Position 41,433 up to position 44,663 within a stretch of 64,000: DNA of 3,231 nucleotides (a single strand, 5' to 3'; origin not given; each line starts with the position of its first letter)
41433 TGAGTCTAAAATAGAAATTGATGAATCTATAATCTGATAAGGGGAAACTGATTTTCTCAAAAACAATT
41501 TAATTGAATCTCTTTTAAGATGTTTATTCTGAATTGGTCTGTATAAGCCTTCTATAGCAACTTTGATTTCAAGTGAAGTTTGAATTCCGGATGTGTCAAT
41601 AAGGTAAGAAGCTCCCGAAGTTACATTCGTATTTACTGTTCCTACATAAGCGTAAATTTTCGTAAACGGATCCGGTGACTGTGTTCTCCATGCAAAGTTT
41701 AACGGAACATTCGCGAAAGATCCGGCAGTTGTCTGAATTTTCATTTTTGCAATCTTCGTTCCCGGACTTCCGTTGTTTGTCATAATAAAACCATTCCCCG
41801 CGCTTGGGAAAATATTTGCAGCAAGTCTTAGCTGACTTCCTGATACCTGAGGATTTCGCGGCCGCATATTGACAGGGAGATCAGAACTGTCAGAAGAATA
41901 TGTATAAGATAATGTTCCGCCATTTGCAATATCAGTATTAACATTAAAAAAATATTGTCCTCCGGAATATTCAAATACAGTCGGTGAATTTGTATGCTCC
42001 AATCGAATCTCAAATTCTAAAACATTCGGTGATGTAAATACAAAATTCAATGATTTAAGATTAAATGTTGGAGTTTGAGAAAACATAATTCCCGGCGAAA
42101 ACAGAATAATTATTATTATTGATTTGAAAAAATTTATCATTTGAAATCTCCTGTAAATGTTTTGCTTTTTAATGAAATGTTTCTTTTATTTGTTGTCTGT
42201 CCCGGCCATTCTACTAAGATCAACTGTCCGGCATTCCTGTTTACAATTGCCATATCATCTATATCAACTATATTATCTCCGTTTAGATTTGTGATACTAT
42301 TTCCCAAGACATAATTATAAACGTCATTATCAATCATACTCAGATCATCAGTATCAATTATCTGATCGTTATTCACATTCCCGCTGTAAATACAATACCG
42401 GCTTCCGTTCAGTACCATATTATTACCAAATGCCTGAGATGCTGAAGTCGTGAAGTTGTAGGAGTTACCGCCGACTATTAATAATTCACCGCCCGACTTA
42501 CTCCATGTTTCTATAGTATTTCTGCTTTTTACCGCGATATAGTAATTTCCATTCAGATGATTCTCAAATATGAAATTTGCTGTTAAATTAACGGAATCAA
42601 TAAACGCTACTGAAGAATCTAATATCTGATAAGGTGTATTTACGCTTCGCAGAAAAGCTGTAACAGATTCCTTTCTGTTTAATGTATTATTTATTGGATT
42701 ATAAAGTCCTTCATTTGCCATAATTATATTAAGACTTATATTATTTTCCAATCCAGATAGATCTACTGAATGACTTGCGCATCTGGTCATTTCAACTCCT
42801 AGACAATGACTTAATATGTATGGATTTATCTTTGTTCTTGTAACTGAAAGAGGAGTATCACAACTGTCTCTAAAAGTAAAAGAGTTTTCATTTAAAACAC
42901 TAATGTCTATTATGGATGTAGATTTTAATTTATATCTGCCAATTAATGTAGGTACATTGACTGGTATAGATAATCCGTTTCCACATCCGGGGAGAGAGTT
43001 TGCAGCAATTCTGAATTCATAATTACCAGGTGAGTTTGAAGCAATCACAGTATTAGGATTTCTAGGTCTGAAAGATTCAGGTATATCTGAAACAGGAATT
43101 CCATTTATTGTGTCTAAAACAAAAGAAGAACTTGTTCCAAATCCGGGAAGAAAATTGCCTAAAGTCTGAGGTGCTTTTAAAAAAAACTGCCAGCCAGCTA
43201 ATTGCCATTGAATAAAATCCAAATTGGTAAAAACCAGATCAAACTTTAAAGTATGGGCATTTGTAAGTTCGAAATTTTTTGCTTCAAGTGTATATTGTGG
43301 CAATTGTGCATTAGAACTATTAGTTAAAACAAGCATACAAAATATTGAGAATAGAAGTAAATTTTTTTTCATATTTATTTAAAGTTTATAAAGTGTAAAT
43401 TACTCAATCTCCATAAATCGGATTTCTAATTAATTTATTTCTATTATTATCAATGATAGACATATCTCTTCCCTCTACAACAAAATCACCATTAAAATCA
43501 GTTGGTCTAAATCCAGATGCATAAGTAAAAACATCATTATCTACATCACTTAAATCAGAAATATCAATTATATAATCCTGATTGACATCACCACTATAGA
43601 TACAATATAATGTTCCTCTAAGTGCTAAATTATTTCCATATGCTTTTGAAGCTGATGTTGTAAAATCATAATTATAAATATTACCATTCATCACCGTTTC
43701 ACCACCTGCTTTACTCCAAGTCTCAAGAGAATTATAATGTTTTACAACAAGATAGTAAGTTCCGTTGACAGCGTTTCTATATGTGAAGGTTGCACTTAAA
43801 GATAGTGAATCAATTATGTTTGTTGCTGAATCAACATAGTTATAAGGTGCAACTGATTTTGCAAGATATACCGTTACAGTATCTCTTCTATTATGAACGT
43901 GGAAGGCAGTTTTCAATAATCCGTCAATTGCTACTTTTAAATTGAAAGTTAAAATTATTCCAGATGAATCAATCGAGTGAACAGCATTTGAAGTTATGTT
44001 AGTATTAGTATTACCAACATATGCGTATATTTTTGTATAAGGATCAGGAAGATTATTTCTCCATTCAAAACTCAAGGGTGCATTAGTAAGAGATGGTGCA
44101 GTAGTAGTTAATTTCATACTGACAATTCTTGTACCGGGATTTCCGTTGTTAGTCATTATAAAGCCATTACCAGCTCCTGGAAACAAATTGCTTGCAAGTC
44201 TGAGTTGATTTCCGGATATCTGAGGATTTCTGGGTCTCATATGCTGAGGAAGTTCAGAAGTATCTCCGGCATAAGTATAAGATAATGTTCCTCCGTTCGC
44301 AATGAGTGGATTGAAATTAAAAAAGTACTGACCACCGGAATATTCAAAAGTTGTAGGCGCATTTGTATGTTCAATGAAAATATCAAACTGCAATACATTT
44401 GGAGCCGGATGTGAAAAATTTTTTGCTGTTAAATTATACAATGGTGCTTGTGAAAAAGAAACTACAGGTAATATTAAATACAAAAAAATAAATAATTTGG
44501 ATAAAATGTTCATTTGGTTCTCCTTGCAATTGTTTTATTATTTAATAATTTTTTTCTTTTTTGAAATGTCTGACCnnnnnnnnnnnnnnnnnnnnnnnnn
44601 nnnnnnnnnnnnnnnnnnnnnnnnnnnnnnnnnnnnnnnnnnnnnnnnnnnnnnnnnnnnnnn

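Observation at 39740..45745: Alternating A-B-A-B-A array of five secreted paralogs with dockerin-like C-termini and ATGA-coupled A-B pairs: candidate undescribed extracellular assembly system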

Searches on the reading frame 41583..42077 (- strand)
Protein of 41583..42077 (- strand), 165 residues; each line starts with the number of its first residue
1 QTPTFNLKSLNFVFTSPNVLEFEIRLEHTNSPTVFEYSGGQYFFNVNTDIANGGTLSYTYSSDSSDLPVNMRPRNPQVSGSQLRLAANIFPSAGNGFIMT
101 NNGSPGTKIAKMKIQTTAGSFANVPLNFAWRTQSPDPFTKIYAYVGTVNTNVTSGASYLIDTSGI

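Call 48: predict_structure(alignment_id=A5)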
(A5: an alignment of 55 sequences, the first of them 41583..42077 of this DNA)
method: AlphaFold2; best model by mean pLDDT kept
length: 165 residues; sequences in the alignment: 55
mean_pLDDT: 92.6   pTM: 0.89
mean pLDDT of the five models: 92.6, 92.5, 92.3, 92.2, 91.9
residues with pLDDT >= 90: 133; 70-90: 31; 50-70: 1; < 50: 0
segments of 3 or more residues with pLDDT < 50: none
pLDDT, mean of each block of 10 residues (from residue 1): 91 97 93 87 97 97 90 95 92 92 86 98 95 92 94 91 87
secondary structure, 60 per line:
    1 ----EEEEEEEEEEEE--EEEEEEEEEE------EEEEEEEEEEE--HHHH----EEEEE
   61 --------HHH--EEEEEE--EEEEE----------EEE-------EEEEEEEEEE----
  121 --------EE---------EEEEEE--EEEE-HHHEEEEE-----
elements in order: E5-16 E19-28 E35-45 H48-51 E56-60 E74-79 E82-86 E97-99 E107-116 E140-145 E148-151 E156-160

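Call 50: fold_search(model_id=the predicted structure, library=pdb)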
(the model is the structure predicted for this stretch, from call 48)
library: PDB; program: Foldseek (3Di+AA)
matches with E <= 10: 1234; with E <= 0.001: 15
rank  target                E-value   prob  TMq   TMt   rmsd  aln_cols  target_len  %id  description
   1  2b59_A                9.8e-05  1.00  0.52  0.52   8.6       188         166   13  The type II cohesin dockerin complex (released 2005-10-11)
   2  4fl4_B                1.2e-04  1.00  0.45  0.45   9.4       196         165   10  Scaffoldin conformation and dynamics revealed by a ternary complex from the Clostridium thermocellum cellulosome (released 2012-06-27)
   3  5lxv_A                1.5e-04  1.00  0.50  0.49   6.8       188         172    8  Crystal structure of Ruminococcus flavefaciens scaffoldin C cohesin in complex with a dockerin from an uncharacterized (released 2016-10-19)
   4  5lxv_C                1.6e-04  1.00  0.54  0.52   6.6       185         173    9  Crystal structure of Ruminococcus flavefaciens scaffoldin C cohesin in complex with a dockerin from an uncharacterized (released 2016-10-19)
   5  3fnk_C                2.6e-04  1.00  0.52  0.50   7.0       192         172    9  Crystal structure of the second type II cohesin module from the cellulosomal adaptor ScaA scaffoldin of Acetivibrio ce (released 2009-06-23)
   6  5m0y_A                2.9e-04  1.00  0.41  0.40  10.3       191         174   11  Crystal Structure of the CohScaA-XDocCipB type II complex from Clostridium thermocellum at 1.5Angstrom resolution (released 2017-09-06)
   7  4u3s_A                3.0e-04  1.00  0.54  0.54   6.8       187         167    8  Crystal structure of Coh3ScaB-XDoc_M1ScaA complex: A N-terminal interface mutant of type II Cohesin-X-Dockerin complex (released 2015-07-29)
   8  2bm3                  3.0e-04  1.00  0.48  0.48   8.3       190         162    9  Structure of the Type II cohesin from Clostridium thermocellum SdbA (released 2005-03-10)
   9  5k39_A                3.2e-04  1.00  0.52  0.51   6.0       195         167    9  THE TYPE II COHESIN DOCKERIN COMPLEX FROM CLOSTRIDIUM THERMOCELLUM (released 2017-03-29)
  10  3fnk_A                3.4e-04  1.00  0.57  0.55   4.8       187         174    8  Crystal structure of the second type II cohesin module from the cellulosomal adaptor ScaA scaffoldin of Acetivibrio ce (released 2009-06-23)
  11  4wi0_A                3.4e-04  1.00  0.47  0.47   9.4       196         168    8  Crystal structure of Coh3ScaB-XDoc_M2ScaA complex: A C-terminal interface mutant of type II Cohesin-X-Dockerin complex (released 2015-10-07)
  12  3ghp_A                4.2e-04  1.00  0.43  0.38   8.6       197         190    9  Structure of the second type II cohesin module from the adaptor ScaA scaffoldin of Acetivibrio cellulolyticus (includi (released 2009-06-23)
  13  5g5d_A                5.2e-04  1.00  0.52  0.53   6.4       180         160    9  Crystal Structure of the CohScaC2-XDocCipA type II complex from Clostridium thermocellum (released 2017-04-05)
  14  3ghp_B                6.1e-04  1.00  0.44  0.40   8.7       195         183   11  Structure of the second type II cohesin module from the adaptor ScaA scaffoldin of Acetivibrio cellulolyticus (includi (released 2009-06-23)
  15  4ums                  8.4e-04  1.00  0.52  0.55   4.6       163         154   12  The crystal structure of the seventh ScaB type I cohesin from Pseudobacteroides cellulosolvens (released 2015-05-06)
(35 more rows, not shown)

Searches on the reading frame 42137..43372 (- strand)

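Call 3: search_protein_families(library=pfam, proteins=[window:42137-43372:-], max_evalue=1)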
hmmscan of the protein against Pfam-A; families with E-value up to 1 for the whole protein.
window:42137-43372:- (411 aa): 1 family
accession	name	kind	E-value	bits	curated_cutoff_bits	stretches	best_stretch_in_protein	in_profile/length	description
PF07495.19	Y_Y_Y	-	0.018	15.4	26.6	0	257-294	23-57/65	Y_Y_Y domain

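Call 4: search_protein_families(library=ncbifam, proteins=[window:42137-43372:-], max_evalue=1)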
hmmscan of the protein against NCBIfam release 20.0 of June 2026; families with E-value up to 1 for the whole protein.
window:42137-43372:- (411 aa): 0 families

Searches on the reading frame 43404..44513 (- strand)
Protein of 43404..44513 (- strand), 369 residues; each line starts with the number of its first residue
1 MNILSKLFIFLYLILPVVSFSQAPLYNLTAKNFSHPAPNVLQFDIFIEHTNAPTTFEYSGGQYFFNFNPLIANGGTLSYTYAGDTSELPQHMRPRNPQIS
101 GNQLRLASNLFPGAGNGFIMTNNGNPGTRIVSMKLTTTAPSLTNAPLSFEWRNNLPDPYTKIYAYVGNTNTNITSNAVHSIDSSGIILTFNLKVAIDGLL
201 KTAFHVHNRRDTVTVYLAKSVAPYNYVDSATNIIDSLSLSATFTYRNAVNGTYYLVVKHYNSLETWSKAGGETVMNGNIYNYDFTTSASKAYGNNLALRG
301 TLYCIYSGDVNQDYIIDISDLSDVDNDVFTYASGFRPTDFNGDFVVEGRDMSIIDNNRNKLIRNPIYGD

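Call 3: search_protein_families(library=pfam, proteins=[window:43404-44513:-], max_evalue=1)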
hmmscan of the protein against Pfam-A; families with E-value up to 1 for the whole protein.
window:43404-44513:- (369 aa): 2 families
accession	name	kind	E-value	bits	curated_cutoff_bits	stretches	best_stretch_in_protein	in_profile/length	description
PF24373.1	DUF7529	-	0.19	12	27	1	220-260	63-103/160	Family of unknown function (DUF7529)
PF00404.24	Dockerin_1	-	0.65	10.7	22.9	0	338-359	2-23/57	Dockerin type I domain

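Call 4: search_protein_families(library=ncbifam, proteins=[window:43404-44513:-], max_evalue=1)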
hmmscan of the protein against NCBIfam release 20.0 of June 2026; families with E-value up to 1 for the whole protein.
window:43404-44513:- (369 aa): 0 families
